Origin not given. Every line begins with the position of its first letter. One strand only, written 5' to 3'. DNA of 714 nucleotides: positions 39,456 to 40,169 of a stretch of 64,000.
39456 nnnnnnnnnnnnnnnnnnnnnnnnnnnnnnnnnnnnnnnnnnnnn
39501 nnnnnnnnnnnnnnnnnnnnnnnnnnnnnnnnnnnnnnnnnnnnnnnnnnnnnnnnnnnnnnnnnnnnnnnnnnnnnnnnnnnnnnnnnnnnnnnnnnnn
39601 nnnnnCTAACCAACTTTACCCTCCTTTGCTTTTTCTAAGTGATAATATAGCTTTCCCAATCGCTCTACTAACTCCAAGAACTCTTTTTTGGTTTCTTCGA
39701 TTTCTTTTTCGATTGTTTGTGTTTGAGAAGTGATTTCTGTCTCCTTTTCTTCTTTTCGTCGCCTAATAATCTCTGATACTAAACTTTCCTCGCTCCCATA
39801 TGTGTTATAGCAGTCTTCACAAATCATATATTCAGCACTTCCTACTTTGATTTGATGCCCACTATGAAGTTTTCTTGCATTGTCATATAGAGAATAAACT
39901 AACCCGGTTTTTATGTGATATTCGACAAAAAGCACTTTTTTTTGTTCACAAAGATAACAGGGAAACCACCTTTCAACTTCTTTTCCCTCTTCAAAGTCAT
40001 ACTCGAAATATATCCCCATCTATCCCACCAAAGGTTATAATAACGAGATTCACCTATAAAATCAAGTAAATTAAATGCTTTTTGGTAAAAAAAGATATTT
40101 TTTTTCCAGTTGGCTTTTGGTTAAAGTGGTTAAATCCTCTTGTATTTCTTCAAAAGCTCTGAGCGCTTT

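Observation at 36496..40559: Roughly 3.9 kb block of six uncharacterized genes in two convergent operons, bounded by long AT-rich spacers. Candidate novel signalling or effector module.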

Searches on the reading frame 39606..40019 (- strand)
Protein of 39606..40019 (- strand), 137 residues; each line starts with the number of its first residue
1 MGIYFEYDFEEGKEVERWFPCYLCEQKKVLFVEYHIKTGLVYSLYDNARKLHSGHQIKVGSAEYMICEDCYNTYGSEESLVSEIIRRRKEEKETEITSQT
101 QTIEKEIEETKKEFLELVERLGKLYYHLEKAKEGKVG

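Call 3: search_protein_families(library=pfam, proteins=[window:39606-40019:-], max_evalue=0.1)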
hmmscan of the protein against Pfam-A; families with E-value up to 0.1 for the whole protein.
window:39606-40019:- (137 aa): 0 families

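Call 10: search_protein_families(library=ncbifam, proteins=[window:39606-40019:-], max_evalue=0.1)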
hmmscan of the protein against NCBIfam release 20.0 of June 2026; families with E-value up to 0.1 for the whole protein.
window:39606-40019:- (137 aa): 0 families

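Call 11: search_protein_families(library=padloc, proteins=[window:39606-40019:-], max_evalue=0.1)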
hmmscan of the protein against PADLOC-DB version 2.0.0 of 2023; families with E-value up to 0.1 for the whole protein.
window:39606-40019:- (137 aa): 0 families

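Call 12: search_protein_families(library=phrogs, proteins=[window:39606-40019:-], max_evalue=0.1)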
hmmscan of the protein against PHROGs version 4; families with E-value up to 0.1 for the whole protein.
window:39606-40019:- (137 aa): 7 families
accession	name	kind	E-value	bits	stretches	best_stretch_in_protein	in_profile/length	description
phrog_4314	-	unknown function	0.00037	21.8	1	69-123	5-55/55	-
phrog_1534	-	unknown function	0.0064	17.5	1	82-123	23-62/108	-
phrog_25329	-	unknown function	0.016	15.7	1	59-121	217-271/335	-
phrog_5602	-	unknown function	0.018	15.7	1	17-74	17-52/60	-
phrog_13258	-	head and packaging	0.045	15.3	1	89-131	37-79/92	virion structural protein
phrog_30719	-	unknown function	0.078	14.2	0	89-125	51-86/91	-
phrog_2052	-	unknown function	0.088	14.4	0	77-119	47-88/92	unknown function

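Call 14: find_homologous_proteins(query=window:39606-40019:-, max_evalue=0.001)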
Query window:39606-40019:- (137 aa): 18 proteins with E <= 0.001 among 42 candidates.
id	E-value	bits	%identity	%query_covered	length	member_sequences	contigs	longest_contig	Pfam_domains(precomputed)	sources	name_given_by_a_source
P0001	3.1e-73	262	86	100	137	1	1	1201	-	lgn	-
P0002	1.5e-72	260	85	100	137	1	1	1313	-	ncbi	-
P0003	2.9e-71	256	85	100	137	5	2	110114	-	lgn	-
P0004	1.2e-54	202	67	100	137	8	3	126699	-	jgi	jgi:hypothetical protein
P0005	5.1e-50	187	60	98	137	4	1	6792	-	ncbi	-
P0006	6.0e-46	174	58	96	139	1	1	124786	-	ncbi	-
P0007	1.9e-44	169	60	96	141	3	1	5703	-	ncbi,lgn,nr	ncbi:MAG: hypothetical protein KAS39_07860 [Actinomycetia bacterium]|nr:hypothetical protein [Actino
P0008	1.1e-40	157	54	96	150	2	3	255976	-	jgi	jgi:DNA-directed RNA polymerase subunit M/transcription elongation factor TFIIS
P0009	2.4e-40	155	54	96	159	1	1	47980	-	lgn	-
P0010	6.6e-40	154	57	91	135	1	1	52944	-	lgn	-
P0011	2.1e-39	152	56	93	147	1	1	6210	-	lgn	-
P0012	8.7e-39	150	50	96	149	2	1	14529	-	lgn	-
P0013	2.5e-38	149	56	93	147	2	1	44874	-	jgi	-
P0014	6.9e-38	148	55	93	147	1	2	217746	-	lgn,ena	-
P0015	1.7e-37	146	51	96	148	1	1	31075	-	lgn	-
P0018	1.9e-22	98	43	83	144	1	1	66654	-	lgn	-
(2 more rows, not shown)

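Call 15: find_encoding_contigs(protein=P0008, flank=8000, max_places=3)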
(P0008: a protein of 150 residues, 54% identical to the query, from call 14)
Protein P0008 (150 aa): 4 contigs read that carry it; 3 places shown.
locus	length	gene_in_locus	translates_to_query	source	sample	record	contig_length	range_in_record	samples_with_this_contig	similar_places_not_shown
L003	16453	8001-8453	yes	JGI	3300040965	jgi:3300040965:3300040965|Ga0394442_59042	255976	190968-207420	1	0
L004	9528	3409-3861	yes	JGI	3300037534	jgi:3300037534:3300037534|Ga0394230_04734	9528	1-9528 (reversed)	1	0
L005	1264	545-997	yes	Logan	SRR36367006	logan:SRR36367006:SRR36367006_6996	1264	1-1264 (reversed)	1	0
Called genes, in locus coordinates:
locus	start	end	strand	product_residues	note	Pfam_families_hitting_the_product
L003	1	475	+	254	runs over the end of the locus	PF21948:LplA-B_cat, PF03099:BPL_LplA_LipB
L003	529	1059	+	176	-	PF22802:RsiG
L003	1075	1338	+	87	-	-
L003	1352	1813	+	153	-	PF16697:Yop-YscD_cpl, PF00498:FHA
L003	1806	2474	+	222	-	PF00376:MerR (weak), PF13411:MerR_1, PF13591:MerR_2 (faint), PF28507:Rv1828_C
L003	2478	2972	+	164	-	PF01927:Mut7-C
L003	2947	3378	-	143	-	-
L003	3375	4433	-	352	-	PF13365:Trypsin_2, PF00089:Trypsin, PF17820:PDZ_6 (faint)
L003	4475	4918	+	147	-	-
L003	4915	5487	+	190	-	PF00156:Pribosyltran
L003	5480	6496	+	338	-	PF07885:Ion_trans_2, PF02254:TrkA_N, PF02080:TrkA_C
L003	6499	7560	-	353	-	PF24568:CC_PcsB, PF03330:DPBB_1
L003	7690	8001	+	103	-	-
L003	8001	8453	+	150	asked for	-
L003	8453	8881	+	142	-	-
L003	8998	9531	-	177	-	PF01661:Macro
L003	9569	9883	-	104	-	PF00578:AhpC-TSA (weak), PF10417:1-cysPrx_C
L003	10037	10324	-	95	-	PF00578:AhpC-TSA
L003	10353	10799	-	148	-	PF00692:dUTPase, PF22769:DCD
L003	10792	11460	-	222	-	PF13353:Fer4_12, PF04055:Radical_SAM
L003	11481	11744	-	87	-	PF13098:Thioredoxin_2 (weak), PF13192:Thioredoxin_3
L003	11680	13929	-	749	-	PF13597:NRDD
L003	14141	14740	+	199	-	PF01726:LexA_DNA_bind, PF12840:HTH_20 (weak), PF01022:HTH_5 (weak), PF13412:HTH_24 (faint), PF00717:Peptidase_S24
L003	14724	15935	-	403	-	PF13167:GTP-bdg_N, PF16360:GTP-bdg_M, PF03193:RsgA_GTPase (faint), PF01926:MMR_HSR1, PF16897:MMR_HSR1_Xtn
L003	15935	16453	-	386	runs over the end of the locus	PF00155:Aminotran_1_2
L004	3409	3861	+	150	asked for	-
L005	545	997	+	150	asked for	-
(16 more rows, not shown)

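Call 16: find_encoding_contigs(protein=P0014, flank=8000, max_places=3)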
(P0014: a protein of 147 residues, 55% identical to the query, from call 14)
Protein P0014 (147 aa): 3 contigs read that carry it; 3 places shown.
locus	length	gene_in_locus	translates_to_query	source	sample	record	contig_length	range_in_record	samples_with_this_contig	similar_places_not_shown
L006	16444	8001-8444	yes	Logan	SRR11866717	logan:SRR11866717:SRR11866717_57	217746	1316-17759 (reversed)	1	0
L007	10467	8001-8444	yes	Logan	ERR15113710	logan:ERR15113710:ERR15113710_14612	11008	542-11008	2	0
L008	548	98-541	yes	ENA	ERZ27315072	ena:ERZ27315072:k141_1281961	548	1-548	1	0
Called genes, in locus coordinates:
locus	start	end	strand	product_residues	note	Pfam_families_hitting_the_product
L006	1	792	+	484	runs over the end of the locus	PF02347:GDC-P, PF00266:Aminotran_5 (weak), PF21478:GcvP2_C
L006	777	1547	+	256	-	PF21948:LplA-B_cat, PF03099:BPL_LplA_LipB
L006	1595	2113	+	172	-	PF22802:RsiG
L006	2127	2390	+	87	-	-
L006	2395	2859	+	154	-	PF16697:Yop-YscD_cpl, PF00498:FHA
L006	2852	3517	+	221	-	PF00376:MerR (weak), PF13411:MerR_1, PF13591:MerR_2 (faint), PF28507:Rv1828_C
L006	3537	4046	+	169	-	PF01927:Mut7-C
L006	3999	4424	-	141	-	-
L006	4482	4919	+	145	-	-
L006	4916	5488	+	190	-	PF00156:Pribosyltran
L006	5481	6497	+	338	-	PF07885:Ion_trans_2, PF00670:AdoHcyase_NAD (weak), PF02254:TrkA_N, PF02080:TrkA_C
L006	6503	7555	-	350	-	PF03330:DPBB_1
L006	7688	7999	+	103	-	-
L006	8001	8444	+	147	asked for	-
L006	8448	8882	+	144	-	-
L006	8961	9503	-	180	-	PF01661:Macro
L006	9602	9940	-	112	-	PF00578:AhpC-TSA, PF10417:1-cysPrx_C (weak)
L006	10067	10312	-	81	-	PF00578:AhpC-TSA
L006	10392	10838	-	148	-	PF00692:dUTPase, PF22769:DCD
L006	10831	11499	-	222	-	PF13353:Fer4_12 (weak), PF04055:Radical_SAM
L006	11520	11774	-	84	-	PF13192:Thioredoxin_3 (weak)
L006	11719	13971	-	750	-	PF13597:NRDD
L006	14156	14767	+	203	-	PF01726:LexA_DNA_bind, PF01047:MarR (faint), PF12802:MarR_2 (weak), PF00717:Peptidase_S24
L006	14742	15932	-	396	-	PF13167:GTP-bdg_N, PF16360:GTP-bdg_M, PF03193:RsgA_GTPase (faint), PF01926:MMR_HSR1, PF16897:MMR_HSR1_Xtn (weak)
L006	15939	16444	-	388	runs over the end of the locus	PF00155:Aminotran_1_2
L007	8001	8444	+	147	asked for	-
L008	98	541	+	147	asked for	-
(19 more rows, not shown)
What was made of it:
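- In the sister clade the other side of dif carries different cargo: a Macro-domain gene and a peroxiredoxin (calls 15, 16).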

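Call 17: find_encoding_contigs(protein=P0018, flank=8000, max_places=3)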
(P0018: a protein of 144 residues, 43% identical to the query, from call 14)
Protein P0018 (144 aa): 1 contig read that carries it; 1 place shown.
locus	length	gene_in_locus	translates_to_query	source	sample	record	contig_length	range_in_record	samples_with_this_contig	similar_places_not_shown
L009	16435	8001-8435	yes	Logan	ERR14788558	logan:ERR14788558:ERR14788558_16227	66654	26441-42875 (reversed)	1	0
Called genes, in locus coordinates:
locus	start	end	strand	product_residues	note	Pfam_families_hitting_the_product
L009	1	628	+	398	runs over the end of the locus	PF00768:Peptidase_S11, PF13354:Beta-lactamase2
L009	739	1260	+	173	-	PF22802:RsiG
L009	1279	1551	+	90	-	-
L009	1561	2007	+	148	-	PF16697:Yop-YscD_cpl, PF00498:FHA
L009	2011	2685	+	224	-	PF00376:MerR (weak), PF13411:MerR_1, PF13591:MerR_2 (faint), PF28507:Rv1828_C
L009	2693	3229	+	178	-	PF01927:Mut7-C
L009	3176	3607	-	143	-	-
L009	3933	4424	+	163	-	-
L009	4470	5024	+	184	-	PF14681:UPRTase (weak), PF00156:Pribosyltran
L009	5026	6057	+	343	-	PF07885:Ion_trans_2, PF02254:TrkA_N, PF02080:TrkA_C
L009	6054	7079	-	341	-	PF24568:CC_PcsB, PF03330:DPBB_1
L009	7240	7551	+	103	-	-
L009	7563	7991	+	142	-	-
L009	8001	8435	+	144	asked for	-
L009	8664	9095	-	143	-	PF00692:dUTPase, PF22769:DCD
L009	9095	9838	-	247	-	PF13353:Fer4_12 (weak), PF04055:Radical_SAM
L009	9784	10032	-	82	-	PF13098:Thioredoxin_2 (weak)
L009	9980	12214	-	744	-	PF03477:ATP-cone (faint), PF13597:NRDD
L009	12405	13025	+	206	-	PF01726:LexA_DNA_bind, PF00717:Peptidase_S24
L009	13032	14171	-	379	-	PF03193:RsgA_GTPase (faint), PF13167:GTP-bdg_N, PF00009:GTP_EFTU (faint), PF16360:GTP-bdg_M, PF01926:MMR_HSR1, PF02421:FeoB_N (weak), PF16897:MMR_HSR1_Xtn (weak)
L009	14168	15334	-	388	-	PF00155:Aminotran_1_2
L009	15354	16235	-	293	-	PF01678:DAP_epimerase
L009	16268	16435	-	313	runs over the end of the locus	PF01745:IPT (weak), PF01715:IPPT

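Call 20: find_related_loci(query=A1, collection=genome_contigs, flank=10000)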
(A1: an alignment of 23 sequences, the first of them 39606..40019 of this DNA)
Query A1 (137 aa) in genome_contigs; peptide patterns used: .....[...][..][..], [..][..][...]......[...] (x = any residue, [..] = any of these).
102 stretches matched a pattern; 4 encode a relative of the query (tblastn E <= 1e-3); 4 distinct loci.
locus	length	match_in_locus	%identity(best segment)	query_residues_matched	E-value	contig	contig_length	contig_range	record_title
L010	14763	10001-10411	91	1-137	2e-75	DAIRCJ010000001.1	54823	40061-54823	MAG TPA_asm: Candidatus Geothermocultoraceae bacterium isolate CTOTU1355 NODE_56_length_54823_cov_4.652425, whole genome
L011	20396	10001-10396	58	1-132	3e-52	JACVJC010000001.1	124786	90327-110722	MAG: Candidatus Geothermocultor quzhuomuensis isolate QZM4_1.bin.14 contig001, whole genome shotgun sequence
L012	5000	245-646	56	1-132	9e-47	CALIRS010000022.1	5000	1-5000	MAG: uncultured bacterium isolate S1_Bin_METABAT__199_sub genome assembly, contig: c_000003357290, whole genome shotgun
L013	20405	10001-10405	51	1-132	1e-40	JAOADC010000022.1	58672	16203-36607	MAG: Actinomycetota bacterium isolate SKW223 k141_385895, whole genome shotgun sequence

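Call 46: predict_structure(alignment_id=A2)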
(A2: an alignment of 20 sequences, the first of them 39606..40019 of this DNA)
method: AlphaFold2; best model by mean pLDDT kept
length: 137 residues; sequences in the alignment: 20
mean_pLDDT: 89.6   pTM: 0.63
mean pLDDT of the five models: 89.6, 88.4, 88.3, 87.0, 84.5
residues with pLDDT >= 90: 94; 70-90: 35; 50-70: 6; < 50: 2
segments of 3 or more residues with pLDDT < 50: none
pLDDT, mean of each block of 10 residues (from residue 1): 69 92 96 91 90 93 94 90 93 88 95 97 92 68
secondary structure, 60 per line:
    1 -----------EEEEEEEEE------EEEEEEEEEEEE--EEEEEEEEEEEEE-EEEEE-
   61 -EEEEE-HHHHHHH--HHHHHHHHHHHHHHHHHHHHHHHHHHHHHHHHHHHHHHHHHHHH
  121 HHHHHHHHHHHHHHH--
elements in order: E12-20 E27-38 E41-53 E55-59 E62-66 H68-74 H77-135
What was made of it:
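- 39606..40019 (-): 137-aa type-A paralog with four conserved Cys (C21, C24, C67, C70) and a C-terminal coiled-coil helix. It overlaps the MBL start by 8 nt. The AF2 model has pLDDT 89.6, with five strands followed by helix 77-135 (call 46).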

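Call 53: search_protein_representatives(alignment_id=A2)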
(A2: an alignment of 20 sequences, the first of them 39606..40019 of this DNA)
Query: 20 sequences, 144 profile positions. Proteins with E-value up to 0.001 (for the whole library): 4; up to 1e-10: 3; up to 1e-30: 3. The best 4 are listed.
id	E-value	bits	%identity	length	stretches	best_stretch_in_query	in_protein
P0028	1.9e-53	196.4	-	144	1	1-139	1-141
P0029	7.7e-49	181.5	-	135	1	1-129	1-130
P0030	5.7e-45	168.9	-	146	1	1-143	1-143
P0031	1.8e-05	40.9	-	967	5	59-91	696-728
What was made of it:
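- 39606..40019 (-): Only 3 family representatives among 1.84 billion clusters (call 53).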

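Call 81: fold_search(model_id=the predicted structure, library=pdb)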
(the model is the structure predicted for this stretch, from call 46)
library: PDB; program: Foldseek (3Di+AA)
matches with E <= 10: 67; with E <= 0.001: 0
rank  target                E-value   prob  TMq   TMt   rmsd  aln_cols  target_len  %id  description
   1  2x5h_D                2.7e+00  0.04  0.15  0.20  11.1        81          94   10  Crystal structure of the ORF131 L26M L51M double mutant from Sulfolobus islandicus rudivirus 1 (released 2010-07-21)
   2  5b3t_A                2.7e+00  0.04  0.13  0.07  15.7        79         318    8  Crystal structure of apo-form biliverdin reductase from Synechocystis sp. PCC 6803 (released 2017-02-15)
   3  5b3t_B                3.1e+00  0.04  0.13  0.07  15.8        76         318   12  Crystal structure of apo-form biliverdin reductase from Synechocystis sp. PCC 6803 (released 2017-02-15)
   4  1oid_A                3.3e+00  0.07  0.14  0.05   8.8        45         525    2  5'-Nucleotidase (E. coli) with an Engineered Disulfide Bridge (S228C, P513C) (released 2004-06-10)
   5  8otz_Ad               3.3e+00  0.03  0.17  0.06  20.6       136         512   10  48-nm repeat of the native axonemal doublet microtubule from bovine sperm (released 2023-11-22)
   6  5ym8_B                3.4e+00  0.12  0.20  0.27  10.5        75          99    4  Crystal Structure of porcine delta coronavirus nsp9-N7 (released 2018-06-13)
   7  1oid_B                3.9e+00  0.07  0.15  0.05   8.8        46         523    2  5'-Nucleotidase (E. coli) with an Engineered Disulfide Bridge (S228C, P513C) (released 2004-06-10)
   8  2qgu                  4.1e+00  0.04  0.18  0.15  13.7        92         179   12  Three-dimensional structure of the phospholipid-binding protein from Ralstonia solanacearum Q8XV73_RALSQ in complex with (released 2007-07-24)
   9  8f2r_D                4.3e+00  0.04  0.16  0.11  14.2        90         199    4  Human CCC complex (released 2023-05-24)
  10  5b3u_B                4.3e+00  0.03  0.13  0.07  16.0        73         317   11  Crystal structure of biliverdin reductase in complex with NADP+ from Synechocystis sp. PCC 6803 (released 2017-02-15)
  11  5b3v_B                4.3e+00  0.03  0.13  0.07  14.3        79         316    8  Crystal structure of biliverdin reductase in complex with biliverdin and NADP+ from Synechocystis sp. PCC 6803 (released 2017-02-15)
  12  1d2h_A                4.6e+00  0.02  0.16  0.10  10.8        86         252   10  CRYSTAL STRUCTURE OF R175K MUTANT GLYCINE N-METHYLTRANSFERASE COMPLEXED WITH S-ADENOSYLHOMOCYSTEINE (released 1999-10-25)
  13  1ho5_A                4.9e+00  0.06  0.14  0.05   8.6        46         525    4  5'-NUCLEOTIDASE (E. COLI) IN COMPLEX WITH ADENOSINE AND PHOSPHATE (released 2002-03-20)
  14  5b3u_A                4.9e+00  0.02  0.13  0.07  15.4        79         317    8  Crystal structure of biliverdin reductase in complex with NADP+ from Synechocystis sp. PCC 6803 (released 2017-02-15)
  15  9b7d_A                5.1e+00  0.04  0.15  0.11  11.8        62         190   16  Structure of ThsB-Tad3 complex (released 2025-01-22)
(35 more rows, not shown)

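Call 85: find_related_loci(query=A2, collection=viral_contigs, flank=5000)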
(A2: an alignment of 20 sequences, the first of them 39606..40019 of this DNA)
Query A2 (137 aa) in viral_contigs; peptide patterns used: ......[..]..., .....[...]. (x = any residue, [..] = any of these).
104 stretches matched a pattern, but none encodes a relative of the query by tblastn (E <= 1e-3).

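Call 88: find_related_loci(query=A2, collection=metagenome_contigs, flank=7000)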
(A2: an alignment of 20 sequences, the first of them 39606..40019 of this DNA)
Query A2 (137 aa) in metagenome_contigs; peptide patterns used: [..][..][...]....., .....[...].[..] (x = any residue, [..] = any of these).
598 stretches matched a pattern (row limit reached: there are more); 4 encode a relative of the query (tblastn E <= 1e-3); 4 distinct loci.
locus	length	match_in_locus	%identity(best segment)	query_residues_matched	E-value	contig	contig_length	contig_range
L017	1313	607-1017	85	1-137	5e-74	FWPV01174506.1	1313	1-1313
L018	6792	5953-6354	60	1-134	1e-56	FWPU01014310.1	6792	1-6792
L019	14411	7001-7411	66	1-137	3e-54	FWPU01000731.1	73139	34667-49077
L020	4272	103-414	46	1-104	4e-25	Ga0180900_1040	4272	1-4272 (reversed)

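Call 98: search_solved_structures(query=A1, max_evalue=0.1)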
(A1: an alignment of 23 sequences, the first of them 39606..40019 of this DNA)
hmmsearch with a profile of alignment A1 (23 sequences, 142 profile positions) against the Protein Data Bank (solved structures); distinct sequences matched with E-value up to 0.1: 2.
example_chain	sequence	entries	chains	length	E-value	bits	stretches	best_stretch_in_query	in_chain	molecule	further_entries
8wmy_A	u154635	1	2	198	0.026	17.6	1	27-53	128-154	bis(5'-nucleosyl)-tetraphosphatase (symmetrical)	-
2vnl_A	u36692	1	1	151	0.1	15.7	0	51-128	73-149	BIFUNCTIONAL TAIL PROTEIN, PIIGCN4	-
